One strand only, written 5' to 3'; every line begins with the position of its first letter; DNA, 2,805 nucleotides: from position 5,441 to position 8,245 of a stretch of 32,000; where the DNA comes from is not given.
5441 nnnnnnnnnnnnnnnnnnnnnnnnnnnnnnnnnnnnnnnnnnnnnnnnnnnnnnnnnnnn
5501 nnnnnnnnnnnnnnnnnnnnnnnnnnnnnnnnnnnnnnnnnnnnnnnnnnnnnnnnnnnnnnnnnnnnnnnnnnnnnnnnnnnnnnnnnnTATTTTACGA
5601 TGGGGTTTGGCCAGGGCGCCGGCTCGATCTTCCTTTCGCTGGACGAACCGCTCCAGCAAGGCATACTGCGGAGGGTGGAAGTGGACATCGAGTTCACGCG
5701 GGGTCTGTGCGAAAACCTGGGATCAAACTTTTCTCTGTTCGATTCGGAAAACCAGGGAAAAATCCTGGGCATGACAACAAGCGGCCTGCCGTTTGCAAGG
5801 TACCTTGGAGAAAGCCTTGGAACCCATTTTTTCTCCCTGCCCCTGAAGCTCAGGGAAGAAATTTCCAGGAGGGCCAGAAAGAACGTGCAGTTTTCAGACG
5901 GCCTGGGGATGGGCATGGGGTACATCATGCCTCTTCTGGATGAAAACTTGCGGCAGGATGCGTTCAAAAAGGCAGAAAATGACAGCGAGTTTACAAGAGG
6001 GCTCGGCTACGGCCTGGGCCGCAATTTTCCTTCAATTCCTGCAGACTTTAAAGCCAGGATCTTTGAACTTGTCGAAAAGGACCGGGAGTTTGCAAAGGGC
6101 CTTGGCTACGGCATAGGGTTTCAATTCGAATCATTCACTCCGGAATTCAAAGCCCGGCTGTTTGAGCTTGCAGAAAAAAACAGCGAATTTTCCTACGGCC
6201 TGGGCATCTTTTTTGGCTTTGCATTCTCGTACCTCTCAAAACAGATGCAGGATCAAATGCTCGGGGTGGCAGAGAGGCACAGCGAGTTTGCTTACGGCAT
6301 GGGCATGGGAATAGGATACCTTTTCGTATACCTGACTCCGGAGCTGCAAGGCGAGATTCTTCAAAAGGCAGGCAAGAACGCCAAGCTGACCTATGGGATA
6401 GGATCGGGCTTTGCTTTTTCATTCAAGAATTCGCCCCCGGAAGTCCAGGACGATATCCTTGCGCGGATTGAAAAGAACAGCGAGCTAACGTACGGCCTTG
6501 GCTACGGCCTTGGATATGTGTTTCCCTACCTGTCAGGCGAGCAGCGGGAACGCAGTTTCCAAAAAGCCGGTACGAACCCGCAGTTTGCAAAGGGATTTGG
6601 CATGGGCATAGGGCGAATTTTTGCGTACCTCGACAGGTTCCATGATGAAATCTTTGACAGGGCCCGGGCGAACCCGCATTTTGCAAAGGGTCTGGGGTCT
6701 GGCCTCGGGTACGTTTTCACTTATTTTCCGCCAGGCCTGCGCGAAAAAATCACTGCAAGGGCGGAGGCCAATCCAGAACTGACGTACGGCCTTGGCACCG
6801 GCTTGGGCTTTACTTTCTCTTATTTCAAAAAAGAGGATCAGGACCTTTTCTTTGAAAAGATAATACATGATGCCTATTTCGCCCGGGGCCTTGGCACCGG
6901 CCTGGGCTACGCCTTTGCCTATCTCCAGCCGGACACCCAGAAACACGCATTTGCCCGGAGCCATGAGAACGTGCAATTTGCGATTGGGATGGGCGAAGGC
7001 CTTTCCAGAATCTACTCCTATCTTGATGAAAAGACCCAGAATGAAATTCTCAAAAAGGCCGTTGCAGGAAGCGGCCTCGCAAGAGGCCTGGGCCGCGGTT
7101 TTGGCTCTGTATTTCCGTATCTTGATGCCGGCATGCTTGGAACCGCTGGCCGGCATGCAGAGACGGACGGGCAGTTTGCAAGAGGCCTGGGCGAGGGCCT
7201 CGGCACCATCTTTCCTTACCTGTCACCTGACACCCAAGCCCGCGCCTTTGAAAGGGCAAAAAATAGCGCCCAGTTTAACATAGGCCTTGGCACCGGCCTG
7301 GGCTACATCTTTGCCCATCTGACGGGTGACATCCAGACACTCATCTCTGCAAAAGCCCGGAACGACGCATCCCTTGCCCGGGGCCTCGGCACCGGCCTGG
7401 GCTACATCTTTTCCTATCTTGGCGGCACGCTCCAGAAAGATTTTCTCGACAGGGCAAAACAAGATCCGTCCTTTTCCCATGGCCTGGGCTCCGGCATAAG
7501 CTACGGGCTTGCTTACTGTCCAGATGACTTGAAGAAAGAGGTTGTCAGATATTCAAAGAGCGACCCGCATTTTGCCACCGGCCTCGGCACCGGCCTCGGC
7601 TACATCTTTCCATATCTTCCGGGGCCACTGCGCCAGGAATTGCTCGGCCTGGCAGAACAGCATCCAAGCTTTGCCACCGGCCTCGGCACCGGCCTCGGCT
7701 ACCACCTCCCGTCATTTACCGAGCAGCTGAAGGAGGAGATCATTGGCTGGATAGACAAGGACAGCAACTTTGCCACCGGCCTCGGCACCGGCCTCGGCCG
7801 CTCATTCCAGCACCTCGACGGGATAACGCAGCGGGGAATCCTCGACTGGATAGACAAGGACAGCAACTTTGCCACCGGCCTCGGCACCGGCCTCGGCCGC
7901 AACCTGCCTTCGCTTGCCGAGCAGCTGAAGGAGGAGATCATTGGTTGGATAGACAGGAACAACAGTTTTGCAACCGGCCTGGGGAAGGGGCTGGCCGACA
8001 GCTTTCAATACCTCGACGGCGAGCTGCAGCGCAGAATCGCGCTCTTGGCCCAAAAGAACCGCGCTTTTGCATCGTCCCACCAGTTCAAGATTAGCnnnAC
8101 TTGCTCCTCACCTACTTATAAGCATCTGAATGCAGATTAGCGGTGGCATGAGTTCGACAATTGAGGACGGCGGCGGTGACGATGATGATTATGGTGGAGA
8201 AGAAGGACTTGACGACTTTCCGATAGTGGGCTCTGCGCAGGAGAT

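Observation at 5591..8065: A 33-residue '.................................' repeat that I cannot assign to a known repeat family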

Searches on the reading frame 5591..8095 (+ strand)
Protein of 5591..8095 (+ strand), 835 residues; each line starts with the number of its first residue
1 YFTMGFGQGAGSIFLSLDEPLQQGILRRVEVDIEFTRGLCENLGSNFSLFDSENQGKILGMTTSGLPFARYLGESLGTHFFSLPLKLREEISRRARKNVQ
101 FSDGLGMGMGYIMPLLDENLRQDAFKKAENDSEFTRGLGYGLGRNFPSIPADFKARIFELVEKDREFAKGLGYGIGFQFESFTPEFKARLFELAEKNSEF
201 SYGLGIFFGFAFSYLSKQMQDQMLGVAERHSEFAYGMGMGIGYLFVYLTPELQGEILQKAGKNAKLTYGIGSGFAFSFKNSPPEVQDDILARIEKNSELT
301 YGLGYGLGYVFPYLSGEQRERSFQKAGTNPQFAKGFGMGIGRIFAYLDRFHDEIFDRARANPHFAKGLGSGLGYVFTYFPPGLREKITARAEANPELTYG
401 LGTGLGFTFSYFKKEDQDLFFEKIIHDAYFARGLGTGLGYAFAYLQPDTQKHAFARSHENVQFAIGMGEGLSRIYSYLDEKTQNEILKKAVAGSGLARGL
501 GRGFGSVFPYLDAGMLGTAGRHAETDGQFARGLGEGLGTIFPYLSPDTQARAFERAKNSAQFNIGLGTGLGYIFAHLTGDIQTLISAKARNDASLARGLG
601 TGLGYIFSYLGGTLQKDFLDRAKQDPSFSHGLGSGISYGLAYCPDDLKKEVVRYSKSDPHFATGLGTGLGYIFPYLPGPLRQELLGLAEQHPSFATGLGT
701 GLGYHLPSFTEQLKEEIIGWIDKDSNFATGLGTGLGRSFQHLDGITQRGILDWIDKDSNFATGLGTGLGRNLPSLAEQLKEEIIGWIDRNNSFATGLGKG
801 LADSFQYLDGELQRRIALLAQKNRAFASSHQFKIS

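Call 30: predict_structure(alignment_id=A1)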
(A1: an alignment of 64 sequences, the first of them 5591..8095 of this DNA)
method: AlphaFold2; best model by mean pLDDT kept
length: 835 residues; sequences in the alignment: 64
mean_pLDDT: 92.0   pTM: 0.91
mean pLDDT of the five models: 92.0, 91.7, 91.1, 91.0, 90.9
residues with pLDDT >= 90: 627; 70-90: 200; 50-70: 5; < 50: 3
segments of 3 or more residues with pLDDT < 50: 833-835
pLDDT, mean of each block of 10 residues (from residue 1): 87 88 83 88 91 90 85 95 91 89 96 92 89 94 93 93 95 92 92 94 96 89 93 97 90 92 96 91 90 94 97 92 95 98 91 96 97 92 94 94 95 92 88 97 95 91 95 94 93 91 96 91 92 97 94 90 97 94 94 96 94 91 96 93 88 93 96 85 91 97 87 89 94 93 88 92 95 88 91 94 86 89 80 43
secondary structure, 60 per line:
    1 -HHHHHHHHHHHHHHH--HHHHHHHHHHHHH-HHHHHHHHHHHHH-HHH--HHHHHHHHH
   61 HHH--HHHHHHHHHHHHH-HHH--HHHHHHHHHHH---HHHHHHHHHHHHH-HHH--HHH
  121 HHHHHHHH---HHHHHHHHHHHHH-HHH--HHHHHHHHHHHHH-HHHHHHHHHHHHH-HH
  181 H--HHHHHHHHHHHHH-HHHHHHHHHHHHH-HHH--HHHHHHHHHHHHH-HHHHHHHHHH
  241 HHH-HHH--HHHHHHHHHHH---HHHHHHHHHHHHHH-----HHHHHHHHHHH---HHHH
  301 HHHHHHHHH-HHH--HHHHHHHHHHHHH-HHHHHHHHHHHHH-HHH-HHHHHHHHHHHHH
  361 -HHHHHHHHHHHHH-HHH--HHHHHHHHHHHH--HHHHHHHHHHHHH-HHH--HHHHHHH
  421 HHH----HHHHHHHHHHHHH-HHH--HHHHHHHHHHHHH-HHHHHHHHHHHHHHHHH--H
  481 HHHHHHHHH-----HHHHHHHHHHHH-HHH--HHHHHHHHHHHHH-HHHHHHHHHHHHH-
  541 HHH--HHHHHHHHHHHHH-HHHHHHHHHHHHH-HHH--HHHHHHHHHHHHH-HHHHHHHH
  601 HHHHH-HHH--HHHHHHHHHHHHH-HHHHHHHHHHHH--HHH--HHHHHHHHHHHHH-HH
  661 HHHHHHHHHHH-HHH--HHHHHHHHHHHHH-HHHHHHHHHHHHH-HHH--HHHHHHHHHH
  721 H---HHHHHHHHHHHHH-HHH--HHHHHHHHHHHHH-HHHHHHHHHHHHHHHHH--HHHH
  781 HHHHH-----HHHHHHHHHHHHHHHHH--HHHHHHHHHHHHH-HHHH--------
elements in order (helices of 4 or more, strands of 3 or more residues): H2-16 H19-31 H33-45 H52-63 H66-78 H85-95 H99-111 H118-128 H132-144 H151-163 H165-177 H184-196 H198-210 H217-229 H231-243 H250-260 H264-277 H283-293 H297-309 H316-328 H330-342 H348-360 H362-374 H381-392 H395-407 H414-423 H428-440 H447-459 H461-477 H480-489 H495-506 H513-525 H527-539 H546-558 H560-572 H579-591 H593-605 H612-624 H626-637 H645-657 H659-671 H678-690 H692-704 H711-721 H725-737 H744-756 H758-774 H777-785 H791-807 H810-822 H824-827
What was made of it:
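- On HEAT / Armadillo-type repeat families (Pfam HEAT clan): The all-alpha hairpin array has pLDDT 92 (call 30).
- On LRR / WD40 / pentapeptide repeats: The model has no beta strand anywhere in its 835 residues (call 30).
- The high-confidence all-helical model places the four glycines inside helix A (call 30). AlphaFold2 folds the region at pLDDT 92 (call 30).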

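Call 33: fold_search(model_id=the predicted structure, library=pdb)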
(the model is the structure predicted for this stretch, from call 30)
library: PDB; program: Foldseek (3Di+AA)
matches with E <= 10: 245; with E <= 0.001: 1
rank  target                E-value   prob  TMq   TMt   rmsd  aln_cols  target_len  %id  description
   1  3zjy_B                4.6e-04  0.99  0.17  0.16  33.2       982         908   12  Crystal Structure of Importin 13 - RanGTP - eIF1A complex (released 2013-04-10)
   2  4ol0_B                2.0e-03  0.92  0.15  0.14  32.1       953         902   11  Crystal structure of transportin-SR2, a karyopherin involved in human disease, in complex with Ran (released 2014-04-09)
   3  2x19_B                3.9e-03  0.85  0.15  0.14  32.2       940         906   12  Crystal structure of Importin13 - RanGTP complex (released 2010-02-16)
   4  2xwu_B                4.1e-03  0.80  0.13  0.12  30.6       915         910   12  CRYSTAL STRUCTURE OF IMPORTIN 13 - UBC9 COMPLEX (released 2010-12-29)
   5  3zjy_G                5.5e-03  0.90  0.16  0.15  32.5       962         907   11  Crystal Structure of Importin 13 - RanGTP - eIF1A complex (released 2013-04-10)
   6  3nc1_A                6.1e-03  0.66  0.13  0.11  33.9      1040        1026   11  Crystal structure of the CRM1-RanGTP complex (released 2010-10-27)
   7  4zj7_A                6.9e-03  0.89  0.16  0.14  30.8       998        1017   11  Crystal structure of the karyopherin Kap121p bound to the extreme C-terminus of the protein phosphatase Cdc14p (released 2015-06-03)
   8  9n70_SP               6.9e-03  0.66  0.13  0.06  33.8      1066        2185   12  SSU processome maturation and disassembly, State E (released 2025-11-05)
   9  5dis_A                7.4e-03  0.66  0.13  0.11  33.7      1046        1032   12  Crystal structure of a CRM1-RanGTP-SPN1 export complex bound to a 113 amino acid FG-repeat containing fragment of Nup2 (released 2015-11-04)
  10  9n74_LM               7.4e-03  0.63  0.12  0.07  41.5       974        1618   12  SSU processome maturation and disassembly, State H (released 2025-10-29)
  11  3nc0_D                7.7e-03  0.63  0.13  0.11  33.9      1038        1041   12  Crystal structure of the HIV-1 Rev NES-CRM1-RanGTP nuclear export complex (crystal II) (released 2010-10-27)
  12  3w3w_A                8.0e-03  0.80  0.15  0.13  30.8      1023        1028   11  Crystal structure of Kap121p bound to Ste12p (released 2013-04-10)
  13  7z8v_D                8.9e-03  0.96  0.20  0.16  33.6       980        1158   11  CAND1-SCF-SKP2 (SKP1deldel) CAND1 engaged SCF rocked (released 2023-04-19)
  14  3zjy_E                8.9e-03  0.66  0.12  0.12  29.3       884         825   12  Crystal Structure of Importin 13 - RanGTP - eIF1A complex (released 2013-04-10)
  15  3w3t                  9.6e-03  0.80  0.15  0.13  29.8      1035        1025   11  Crystal structure of Kap121p (released 2013-04-10)
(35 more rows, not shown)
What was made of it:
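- On HEAT / Armadillo-type repeat families (Pfam HEAT clan): HEAT proteins are the best PDB matches but are weak: E 4.6e-4 and TM 0.17 (call 33).
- Closest known: HEAT-like alpha-alpha solenoid repeats. Same: These are the best Foldseek PDB hits (call 33).
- The nearest solved folds are HEAT solenoids (call 33). The best structural matches are HEAT solenoids: importin-13, CAND1, CRM1 and mTOR (call 33).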

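Call 53: search_solved_structures(query=A1, max_evalue=1)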
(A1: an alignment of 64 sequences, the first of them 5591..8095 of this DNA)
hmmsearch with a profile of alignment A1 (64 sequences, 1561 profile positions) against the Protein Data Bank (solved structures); distinct sequences matched with E-value up to 1: 23.
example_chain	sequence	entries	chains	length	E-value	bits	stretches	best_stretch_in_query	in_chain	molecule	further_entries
3r5g_A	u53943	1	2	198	5.7e-12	47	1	1363-1546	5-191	CyaB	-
6fht_A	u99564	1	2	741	1e-06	29.6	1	1354-1512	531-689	Bacteriophytochrome,Adenylate cyclase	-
2w01_A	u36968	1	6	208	1.6e-06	28.9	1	1363-1512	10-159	ADENYLATE CYCLASE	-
8vd6_A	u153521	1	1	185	5.3e-06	27.2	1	1107-1262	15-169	CAP REPEAT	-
1wc0_A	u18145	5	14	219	6.9e-06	26.8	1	1368-1519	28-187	ADENYLATE CYCLASE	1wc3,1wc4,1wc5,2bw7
1wc1_A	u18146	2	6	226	7.3e-06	26.7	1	1368-1519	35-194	ADENYLATE CYCLASE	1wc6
4wp9_A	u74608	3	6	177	0.0016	19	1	1366-1545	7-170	Ma1120 | Cyclase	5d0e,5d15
4wp8_A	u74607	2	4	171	0.0023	18.5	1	1366-1545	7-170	Ma1120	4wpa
4wp3_A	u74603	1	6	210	0.0026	18.3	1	1366-1545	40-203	Ma1120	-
3mr7_A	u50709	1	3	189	0.0041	17.6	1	1405-1521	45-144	Adenylate/guanylate cyclase/hydrolase, alpha/beta fold family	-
8jsz_A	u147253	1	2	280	0.0059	17.1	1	1369-1520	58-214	uridylate cyclase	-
5oyh_A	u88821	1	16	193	0.0087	16.5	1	1365-1547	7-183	Nucleotide cyclase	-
6aoa_A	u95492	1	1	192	0.015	15.8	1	1365-1543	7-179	Bacterio-rhodopsin/guanylyl cyclase 1 fusion protein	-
4p2f_A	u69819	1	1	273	0.037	14.5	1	1336-1521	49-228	Adenylate cyclase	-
7yz9_A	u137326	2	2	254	0.052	13.9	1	1334-1521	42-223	Adenylate cyclase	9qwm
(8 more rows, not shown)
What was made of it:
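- On Class III nucleotide cyclase (downstream ORF 8130-8942): The family profile matches CyaB 3r5g at E 5.7e-12 (call 53).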

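Call 55: search_solved_structures(query=A1, max_evalue=0.0001, show_alignments=4)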
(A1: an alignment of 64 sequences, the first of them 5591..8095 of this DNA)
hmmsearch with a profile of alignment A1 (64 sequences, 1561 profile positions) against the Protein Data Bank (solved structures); distinct sequences matched with E-value up to 0.0001: 6.
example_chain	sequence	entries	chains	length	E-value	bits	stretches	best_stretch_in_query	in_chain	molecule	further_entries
3r5g_A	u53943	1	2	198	5.7e-12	47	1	1363-1546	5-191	CyaB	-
6fht_A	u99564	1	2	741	1e-06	29.6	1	1354-1512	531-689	Bacteriophytochrome,Adenylate cyclase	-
2w01_A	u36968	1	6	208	1.6e-06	28.9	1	1363-1512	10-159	ADENYLATE CYCLASE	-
8vd6_A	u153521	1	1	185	5.3e-06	27.2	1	1107-1262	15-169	CAP REPEAT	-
1wc0_A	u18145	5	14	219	6.9e-06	26.8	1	1368-1519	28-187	ADENYLATE CYCLASE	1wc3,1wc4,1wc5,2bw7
1wc1_A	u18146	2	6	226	7.3e-06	26.7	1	1368-1519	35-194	ADENYLATE CYCLASE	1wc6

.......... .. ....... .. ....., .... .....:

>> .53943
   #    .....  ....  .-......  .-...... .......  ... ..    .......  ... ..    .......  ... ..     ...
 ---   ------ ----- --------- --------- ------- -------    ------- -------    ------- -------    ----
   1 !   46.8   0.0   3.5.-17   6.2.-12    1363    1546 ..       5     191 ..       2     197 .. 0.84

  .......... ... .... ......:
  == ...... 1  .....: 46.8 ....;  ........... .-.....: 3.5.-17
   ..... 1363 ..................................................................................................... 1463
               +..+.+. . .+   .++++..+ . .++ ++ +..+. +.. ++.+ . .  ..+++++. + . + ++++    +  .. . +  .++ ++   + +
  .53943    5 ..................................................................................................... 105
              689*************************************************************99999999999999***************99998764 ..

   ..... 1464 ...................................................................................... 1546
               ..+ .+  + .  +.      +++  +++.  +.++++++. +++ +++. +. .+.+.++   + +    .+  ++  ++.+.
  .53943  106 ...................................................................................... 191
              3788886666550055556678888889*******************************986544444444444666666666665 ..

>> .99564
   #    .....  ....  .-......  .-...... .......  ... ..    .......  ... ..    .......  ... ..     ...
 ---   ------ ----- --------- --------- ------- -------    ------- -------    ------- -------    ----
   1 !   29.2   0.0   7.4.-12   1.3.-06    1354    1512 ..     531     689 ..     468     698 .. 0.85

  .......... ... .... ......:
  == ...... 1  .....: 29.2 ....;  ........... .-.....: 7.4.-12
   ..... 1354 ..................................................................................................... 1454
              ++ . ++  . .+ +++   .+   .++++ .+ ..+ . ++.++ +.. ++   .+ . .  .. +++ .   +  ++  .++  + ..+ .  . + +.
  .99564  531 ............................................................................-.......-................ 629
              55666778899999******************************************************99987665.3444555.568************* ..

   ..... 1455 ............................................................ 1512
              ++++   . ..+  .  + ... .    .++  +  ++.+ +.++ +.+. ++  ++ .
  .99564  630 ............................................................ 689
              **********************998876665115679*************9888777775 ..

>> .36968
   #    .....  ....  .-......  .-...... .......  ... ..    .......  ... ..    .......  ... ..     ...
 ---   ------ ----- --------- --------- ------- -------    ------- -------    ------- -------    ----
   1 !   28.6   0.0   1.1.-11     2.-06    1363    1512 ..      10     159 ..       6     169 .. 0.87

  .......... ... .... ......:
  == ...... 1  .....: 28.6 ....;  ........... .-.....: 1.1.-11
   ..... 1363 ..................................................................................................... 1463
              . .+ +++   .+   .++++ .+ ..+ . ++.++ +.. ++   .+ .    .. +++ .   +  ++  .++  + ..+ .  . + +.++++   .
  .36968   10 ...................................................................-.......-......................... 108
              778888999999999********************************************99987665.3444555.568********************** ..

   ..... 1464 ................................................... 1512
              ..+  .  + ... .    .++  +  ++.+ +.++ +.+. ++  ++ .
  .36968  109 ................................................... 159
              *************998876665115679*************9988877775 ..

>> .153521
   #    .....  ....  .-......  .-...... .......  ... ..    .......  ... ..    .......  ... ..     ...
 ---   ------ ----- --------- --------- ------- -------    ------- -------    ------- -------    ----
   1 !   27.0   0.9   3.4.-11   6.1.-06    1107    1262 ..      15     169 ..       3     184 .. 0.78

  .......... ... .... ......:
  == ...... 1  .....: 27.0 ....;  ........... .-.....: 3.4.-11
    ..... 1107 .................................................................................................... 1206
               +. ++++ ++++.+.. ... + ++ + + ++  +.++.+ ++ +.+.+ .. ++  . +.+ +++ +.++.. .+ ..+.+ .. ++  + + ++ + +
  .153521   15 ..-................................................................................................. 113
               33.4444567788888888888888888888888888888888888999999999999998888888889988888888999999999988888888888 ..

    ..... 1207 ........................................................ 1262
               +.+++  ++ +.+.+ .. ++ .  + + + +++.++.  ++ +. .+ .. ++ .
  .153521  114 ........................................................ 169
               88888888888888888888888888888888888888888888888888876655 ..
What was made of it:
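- Tried and rejected: PDB 8VD6 'CAP repeat' matched the family profile at E 5e-6 (calls 53, 55).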

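Call 58: fold_search(model_id=the predicted structure, library=viral)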
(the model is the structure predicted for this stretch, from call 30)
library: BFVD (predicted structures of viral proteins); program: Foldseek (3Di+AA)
matches with E <= 10: 70; with E <= 0.001: 1
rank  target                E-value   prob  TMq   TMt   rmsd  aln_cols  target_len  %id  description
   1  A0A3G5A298            6.9e-05  0.97  0.11  0.11  41.3       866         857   11  DUF4116 domain-containing protein [Gaeavirus sp.]
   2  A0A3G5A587            4.5e-03  0.93  0.13  0.19  33.0       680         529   11  DUF4116 domain-containing protein [Homavirus sp.]
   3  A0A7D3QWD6            1.0e-02  0.54  0.11  0.12  39.2       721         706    9  DUF4116 domain-containing protein [Fadolivirus FV1/VV64]
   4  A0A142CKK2            2.4e-02  0.28  0.12  0.12  31.2       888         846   10  (no name in the UniProt tables at hand)
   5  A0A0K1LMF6            3.8e-02  0.08  0.07  0.06  34.3       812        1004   14  (no name in the UniProt tables at hand)
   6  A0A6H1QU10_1          6.0e-02  0.10  0.07  0.05  52.9      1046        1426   10  Viral A-type inclusion protein [Ostreococcus mediterraneus virus 2]
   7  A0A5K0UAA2            1.6e-01  0.12  0.11  0.09  32.7       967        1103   10  Uncharacterized protein [Yasminevirus sp. GU-2018]
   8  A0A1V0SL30            2.3e-01  0.21  0.11  0.14  32.4       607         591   10  DUF4116 domain-containing protein [Klosneuvirus KNV1]
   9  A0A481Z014            2.5e-01  0.14  0.10  0.11  44.2       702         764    9  DUF4116 domain-containing protein [Mimivirus LCMiAC01]
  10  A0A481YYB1            3.4e-01  0.23  0.10  0.18  29.9       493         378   10  F-box domain-containing protein [Marseillevirus LCMAC201]
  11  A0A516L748            6.6e-01  0.41  0.11  0.30  11.4       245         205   14  (no name in the UniProt tables at hand)
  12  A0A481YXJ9            7.7e-01  0.21  0.10  0.24  21.7       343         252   10  F-box domain-containing protein [Marseillevirus LCMAC201]
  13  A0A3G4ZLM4            8.3e-01  0.06  0.10  0.10  25.2       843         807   11  U-box domain protein [Terrestrivirus sp.]
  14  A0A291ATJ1            1.0e+00  0.08  0.12  0.12  34.5       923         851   10  Ankyrin repeat domain containing protein [Pandoravirus salinus]
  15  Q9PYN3                1.0e+00  0.10  0.15  0.12  36.6       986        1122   10  ORF163 [Xestia c-nigrum granulosis virus]
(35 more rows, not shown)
